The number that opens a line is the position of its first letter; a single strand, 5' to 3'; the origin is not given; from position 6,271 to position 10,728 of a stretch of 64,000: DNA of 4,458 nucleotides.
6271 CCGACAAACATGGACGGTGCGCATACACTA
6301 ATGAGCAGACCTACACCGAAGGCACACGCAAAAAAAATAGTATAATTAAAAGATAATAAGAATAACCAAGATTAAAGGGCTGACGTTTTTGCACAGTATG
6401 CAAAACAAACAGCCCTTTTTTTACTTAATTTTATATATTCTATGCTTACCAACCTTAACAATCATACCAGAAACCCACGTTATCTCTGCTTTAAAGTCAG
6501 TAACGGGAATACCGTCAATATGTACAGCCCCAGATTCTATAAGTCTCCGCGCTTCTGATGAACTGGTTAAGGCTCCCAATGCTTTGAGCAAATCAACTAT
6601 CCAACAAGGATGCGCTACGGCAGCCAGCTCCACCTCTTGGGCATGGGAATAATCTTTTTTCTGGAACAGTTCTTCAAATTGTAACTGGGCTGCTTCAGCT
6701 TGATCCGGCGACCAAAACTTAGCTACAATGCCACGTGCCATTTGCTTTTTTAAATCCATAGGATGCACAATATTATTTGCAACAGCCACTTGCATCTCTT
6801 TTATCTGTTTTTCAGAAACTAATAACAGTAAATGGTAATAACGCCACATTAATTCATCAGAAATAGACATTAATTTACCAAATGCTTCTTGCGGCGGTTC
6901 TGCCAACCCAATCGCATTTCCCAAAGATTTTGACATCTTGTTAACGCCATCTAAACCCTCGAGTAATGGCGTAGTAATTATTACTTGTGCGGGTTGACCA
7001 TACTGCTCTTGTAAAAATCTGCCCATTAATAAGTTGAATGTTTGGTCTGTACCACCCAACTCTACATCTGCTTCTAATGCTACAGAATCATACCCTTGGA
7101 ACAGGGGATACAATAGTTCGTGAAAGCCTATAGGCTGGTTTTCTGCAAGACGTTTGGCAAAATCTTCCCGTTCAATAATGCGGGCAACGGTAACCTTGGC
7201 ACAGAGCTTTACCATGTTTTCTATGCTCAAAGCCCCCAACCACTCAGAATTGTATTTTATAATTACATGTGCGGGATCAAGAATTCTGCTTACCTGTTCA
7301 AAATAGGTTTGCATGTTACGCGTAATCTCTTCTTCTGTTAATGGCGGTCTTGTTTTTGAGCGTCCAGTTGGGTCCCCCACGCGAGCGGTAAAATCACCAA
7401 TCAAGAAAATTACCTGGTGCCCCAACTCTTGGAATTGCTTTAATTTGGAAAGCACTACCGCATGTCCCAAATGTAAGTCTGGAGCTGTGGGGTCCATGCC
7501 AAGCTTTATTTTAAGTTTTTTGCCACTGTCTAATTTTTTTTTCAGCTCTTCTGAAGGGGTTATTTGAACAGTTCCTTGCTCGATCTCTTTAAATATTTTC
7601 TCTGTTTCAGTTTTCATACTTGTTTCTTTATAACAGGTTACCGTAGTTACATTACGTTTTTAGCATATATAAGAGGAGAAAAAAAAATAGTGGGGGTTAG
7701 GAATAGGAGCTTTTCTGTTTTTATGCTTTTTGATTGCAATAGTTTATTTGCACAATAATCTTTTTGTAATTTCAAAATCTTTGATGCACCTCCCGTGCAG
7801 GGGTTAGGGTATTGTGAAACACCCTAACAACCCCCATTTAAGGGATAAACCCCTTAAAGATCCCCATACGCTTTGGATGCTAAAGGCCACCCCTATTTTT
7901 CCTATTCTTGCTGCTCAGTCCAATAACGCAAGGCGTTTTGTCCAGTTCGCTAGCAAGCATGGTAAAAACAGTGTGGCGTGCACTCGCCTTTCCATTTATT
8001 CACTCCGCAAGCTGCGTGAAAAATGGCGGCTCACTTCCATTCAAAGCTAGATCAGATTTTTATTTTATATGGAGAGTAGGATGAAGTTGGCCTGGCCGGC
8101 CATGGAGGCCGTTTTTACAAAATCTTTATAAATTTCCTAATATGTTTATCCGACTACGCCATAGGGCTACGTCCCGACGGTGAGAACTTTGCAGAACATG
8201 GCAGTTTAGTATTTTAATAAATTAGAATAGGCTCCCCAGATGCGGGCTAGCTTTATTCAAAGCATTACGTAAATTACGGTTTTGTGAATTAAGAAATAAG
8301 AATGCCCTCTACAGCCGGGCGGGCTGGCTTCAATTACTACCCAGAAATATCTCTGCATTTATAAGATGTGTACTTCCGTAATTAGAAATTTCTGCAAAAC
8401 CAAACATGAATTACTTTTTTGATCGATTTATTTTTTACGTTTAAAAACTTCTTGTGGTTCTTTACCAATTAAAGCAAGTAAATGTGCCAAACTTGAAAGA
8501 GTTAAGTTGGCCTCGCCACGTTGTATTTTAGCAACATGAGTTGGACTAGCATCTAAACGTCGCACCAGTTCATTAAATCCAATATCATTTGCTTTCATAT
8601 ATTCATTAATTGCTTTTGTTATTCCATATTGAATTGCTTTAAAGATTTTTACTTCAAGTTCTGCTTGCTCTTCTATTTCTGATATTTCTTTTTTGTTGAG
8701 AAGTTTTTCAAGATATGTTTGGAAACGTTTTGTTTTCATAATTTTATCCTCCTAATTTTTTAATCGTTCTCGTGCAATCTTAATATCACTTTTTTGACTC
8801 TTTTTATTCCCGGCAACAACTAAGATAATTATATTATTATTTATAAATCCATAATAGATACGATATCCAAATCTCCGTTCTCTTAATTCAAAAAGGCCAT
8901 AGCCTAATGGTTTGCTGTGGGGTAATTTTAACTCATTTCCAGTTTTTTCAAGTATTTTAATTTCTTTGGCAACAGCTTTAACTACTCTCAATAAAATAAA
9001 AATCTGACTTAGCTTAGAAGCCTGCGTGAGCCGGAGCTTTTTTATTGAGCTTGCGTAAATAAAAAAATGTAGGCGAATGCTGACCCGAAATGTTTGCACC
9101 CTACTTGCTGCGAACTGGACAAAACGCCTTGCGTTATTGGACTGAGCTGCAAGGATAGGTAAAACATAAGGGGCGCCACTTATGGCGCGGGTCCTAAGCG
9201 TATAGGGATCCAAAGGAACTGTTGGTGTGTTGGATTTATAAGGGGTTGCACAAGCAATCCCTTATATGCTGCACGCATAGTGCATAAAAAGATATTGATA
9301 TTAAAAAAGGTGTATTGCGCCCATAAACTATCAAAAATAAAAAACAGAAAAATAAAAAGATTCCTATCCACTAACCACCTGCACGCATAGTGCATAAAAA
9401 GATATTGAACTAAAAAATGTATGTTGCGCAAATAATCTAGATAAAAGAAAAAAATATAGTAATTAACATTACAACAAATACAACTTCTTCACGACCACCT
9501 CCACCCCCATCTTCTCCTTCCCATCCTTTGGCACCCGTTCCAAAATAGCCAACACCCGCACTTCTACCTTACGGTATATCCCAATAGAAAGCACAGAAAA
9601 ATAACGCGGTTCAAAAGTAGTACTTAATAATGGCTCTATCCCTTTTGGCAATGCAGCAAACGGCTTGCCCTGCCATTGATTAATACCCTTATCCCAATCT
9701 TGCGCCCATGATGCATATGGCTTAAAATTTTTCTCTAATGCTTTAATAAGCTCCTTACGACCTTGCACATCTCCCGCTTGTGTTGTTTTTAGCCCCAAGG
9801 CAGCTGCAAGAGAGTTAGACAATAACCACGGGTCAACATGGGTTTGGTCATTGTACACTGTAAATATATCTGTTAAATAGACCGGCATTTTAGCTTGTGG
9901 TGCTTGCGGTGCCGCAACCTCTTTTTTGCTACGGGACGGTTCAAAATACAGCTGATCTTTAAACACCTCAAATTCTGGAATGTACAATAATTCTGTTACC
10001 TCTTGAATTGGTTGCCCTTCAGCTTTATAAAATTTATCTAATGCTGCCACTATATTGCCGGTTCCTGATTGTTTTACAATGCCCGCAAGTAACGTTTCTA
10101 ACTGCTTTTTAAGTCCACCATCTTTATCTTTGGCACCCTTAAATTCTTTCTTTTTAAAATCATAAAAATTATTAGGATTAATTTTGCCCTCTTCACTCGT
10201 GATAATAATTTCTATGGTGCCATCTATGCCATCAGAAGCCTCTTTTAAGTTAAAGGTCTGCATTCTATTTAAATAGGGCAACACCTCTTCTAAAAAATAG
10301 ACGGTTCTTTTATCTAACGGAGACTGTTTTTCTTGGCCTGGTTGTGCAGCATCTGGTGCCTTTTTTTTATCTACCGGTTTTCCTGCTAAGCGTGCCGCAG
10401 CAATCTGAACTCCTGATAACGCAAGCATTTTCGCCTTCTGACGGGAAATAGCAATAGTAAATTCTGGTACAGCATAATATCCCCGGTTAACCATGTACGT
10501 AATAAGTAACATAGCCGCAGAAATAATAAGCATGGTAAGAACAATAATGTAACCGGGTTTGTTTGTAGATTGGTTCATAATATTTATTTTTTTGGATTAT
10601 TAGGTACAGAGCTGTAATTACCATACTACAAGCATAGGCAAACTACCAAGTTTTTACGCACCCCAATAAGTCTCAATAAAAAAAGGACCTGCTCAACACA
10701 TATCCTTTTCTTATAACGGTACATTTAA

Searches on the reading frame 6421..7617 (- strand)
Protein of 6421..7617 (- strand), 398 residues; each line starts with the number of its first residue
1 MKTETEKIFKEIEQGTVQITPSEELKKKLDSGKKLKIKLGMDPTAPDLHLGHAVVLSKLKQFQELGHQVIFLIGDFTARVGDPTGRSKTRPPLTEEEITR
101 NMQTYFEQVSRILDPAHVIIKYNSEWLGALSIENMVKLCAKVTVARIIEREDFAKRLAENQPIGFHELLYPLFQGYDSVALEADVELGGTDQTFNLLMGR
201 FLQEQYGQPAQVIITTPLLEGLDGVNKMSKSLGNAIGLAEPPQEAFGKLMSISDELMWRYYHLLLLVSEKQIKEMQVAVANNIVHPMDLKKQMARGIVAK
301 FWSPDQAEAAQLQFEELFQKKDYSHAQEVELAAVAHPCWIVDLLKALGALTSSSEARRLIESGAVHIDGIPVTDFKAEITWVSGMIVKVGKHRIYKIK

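Call 58: search_protein_families(library=ncbifam, proteins=[window:6421-7617:-], max_evalue=0.001)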
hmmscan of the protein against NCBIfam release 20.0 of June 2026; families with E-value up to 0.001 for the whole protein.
window:6421-7617:- (398 aa): 5 families
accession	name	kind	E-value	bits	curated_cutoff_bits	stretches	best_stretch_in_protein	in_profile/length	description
TIGR00234.1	tyrS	equivalog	1.5e-109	366.8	113.8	1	5-398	4-404/406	tyrosine--tRNA ligase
NF006330.0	PRK08560.1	equivalog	2e-29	102.7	220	1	5-249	3-245/342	tyrosine--tRNA ligase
TIGR00233.1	trpS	equivalog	3.9e-08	33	176.75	1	40-252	8-218/328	tryptophan--tRNA ligase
NF008925.0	PRK12285.1-2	equivalog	1e-05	24.7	451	1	24-250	52-274/365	tryptophan--tRNA ligase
NF008922.0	PRK12283.1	equivalog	0.00038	19.5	572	0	209-249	248-287/400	tryptophan--tRNA ligase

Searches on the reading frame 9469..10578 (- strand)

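Call 4: search_protein_families(library=pfam, proteins=[window:9469-10578:-], max_evalue=0.01)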
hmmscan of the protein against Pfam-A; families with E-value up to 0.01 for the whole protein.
window:9469-10578:- (369 aa): 0 families

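Call 58: search_protein_families(library=ncbifam, proteins=[window:9469-10578:-], max_evalue=0.001)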
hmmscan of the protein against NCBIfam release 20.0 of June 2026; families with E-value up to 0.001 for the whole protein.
window:9469-10578:- (369 aa): 1 family
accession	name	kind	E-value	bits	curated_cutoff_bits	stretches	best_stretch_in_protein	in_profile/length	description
NF037980.1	T2SS_GspK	equivalog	0.00082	19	130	0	12-139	6-107/307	type II secretion system minor pseudopilin GspK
